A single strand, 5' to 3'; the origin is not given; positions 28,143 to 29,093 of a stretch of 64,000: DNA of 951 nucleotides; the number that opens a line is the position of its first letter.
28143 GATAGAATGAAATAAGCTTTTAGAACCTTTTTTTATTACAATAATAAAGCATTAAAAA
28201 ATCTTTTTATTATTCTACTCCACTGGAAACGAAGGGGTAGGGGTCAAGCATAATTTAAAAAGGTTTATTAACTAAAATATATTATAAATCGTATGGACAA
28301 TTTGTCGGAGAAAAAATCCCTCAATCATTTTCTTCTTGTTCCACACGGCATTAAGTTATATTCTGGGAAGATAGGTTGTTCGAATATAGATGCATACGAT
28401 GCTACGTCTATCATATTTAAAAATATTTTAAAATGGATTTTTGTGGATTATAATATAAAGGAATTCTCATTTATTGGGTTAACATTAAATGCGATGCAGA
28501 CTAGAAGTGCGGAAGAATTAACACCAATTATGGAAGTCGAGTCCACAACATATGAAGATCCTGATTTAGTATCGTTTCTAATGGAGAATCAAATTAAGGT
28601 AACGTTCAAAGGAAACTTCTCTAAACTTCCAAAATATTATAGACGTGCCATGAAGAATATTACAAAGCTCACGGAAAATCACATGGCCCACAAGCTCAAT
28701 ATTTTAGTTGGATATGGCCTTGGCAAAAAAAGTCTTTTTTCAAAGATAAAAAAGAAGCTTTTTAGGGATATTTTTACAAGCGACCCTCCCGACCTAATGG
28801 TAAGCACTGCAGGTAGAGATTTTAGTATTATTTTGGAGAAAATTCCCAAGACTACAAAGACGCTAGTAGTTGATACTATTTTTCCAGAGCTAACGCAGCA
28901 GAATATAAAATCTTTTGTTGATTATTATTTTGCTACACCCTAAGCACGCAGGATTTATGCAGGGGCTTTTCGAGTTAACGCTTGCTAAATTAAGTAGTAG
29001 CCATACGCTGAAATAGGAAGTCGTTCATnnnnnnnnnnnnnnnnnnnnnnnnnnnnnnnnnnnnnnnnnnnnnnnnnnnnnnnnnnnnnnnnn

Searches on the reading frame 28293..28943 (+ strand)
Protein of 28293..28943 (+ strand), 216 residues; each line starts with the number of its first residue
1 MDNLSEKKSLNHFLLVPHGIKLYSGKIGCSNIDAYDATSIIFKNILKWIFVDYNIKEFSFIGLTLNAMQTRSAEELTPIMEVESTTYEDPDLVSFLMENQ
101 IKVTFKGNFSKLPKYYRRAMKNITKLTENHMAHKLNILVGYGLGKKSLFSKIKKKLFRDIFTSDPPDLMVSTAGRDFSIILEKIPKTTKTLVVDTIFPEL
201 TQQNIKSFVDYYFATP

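Call 3: search_protein_families(library=pfam, proteins=[window:28293-28943:+], max_evalue=0.1)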
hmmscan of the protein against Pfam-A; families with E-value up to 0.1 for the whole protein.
window:28293-28943:+ (216 aa): 1 family
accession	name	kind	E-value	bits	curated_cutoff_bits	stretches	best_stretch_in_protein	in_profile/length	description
PF01255.24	Prenyltransf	-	1.5e-10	41.5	27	1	33-212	18-211/219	Putative undecaprenyl diphosphate synthase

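Call 4: search_protein_families(library=ncbifam, proteins=[window:28293-28943:+], max_evalue=0.1)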
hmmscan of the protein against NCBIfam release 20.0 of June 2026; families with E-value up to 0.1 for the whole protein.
window:28293-28943:+ (216 aa): 8 families
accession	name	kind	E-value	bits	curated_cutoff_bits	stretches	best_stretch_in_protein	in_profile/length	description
NF011413.0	PRK14840.1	equivalog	1.5e-08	34.6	410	1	70-161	81-168/250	isoprenyl transferase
NF011403.0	PRK14828.1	equivalog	5.4e-07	29.2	348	1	4-156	23-168/258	isoprenyl transferase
NF011409.0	PRK14835.1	equivalog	3.2e-06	26.7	425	1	12-158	48-191/279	isoprenyl transferase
TIGR00055.1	uppS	equivalog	3.7e-06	26.5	109.55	1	70-154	60-141/228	polyprenyl diphosphate synthase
NF011405.0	PRK14830.1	equivalog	5.3e-06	26.2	304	1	70-153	81-161/251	undecaprenyl pyrophosphate synthase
NF011406.0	PRK14831.1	subfamily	2.6e-05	23.5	375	1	93-149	103-158/256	undecaprenyl pyrophosphate synthase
NF011410.0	PRK14837.1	equivalog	9.2e-05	22.1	342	1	12-158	9-150/230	undecaprenyl pyrophosphate synthase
NF011407.0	PRK14833.1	equivalog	0.038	13.6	325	1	70-157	63-146/233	di-trans,poly-cis-decaprenylcistransferase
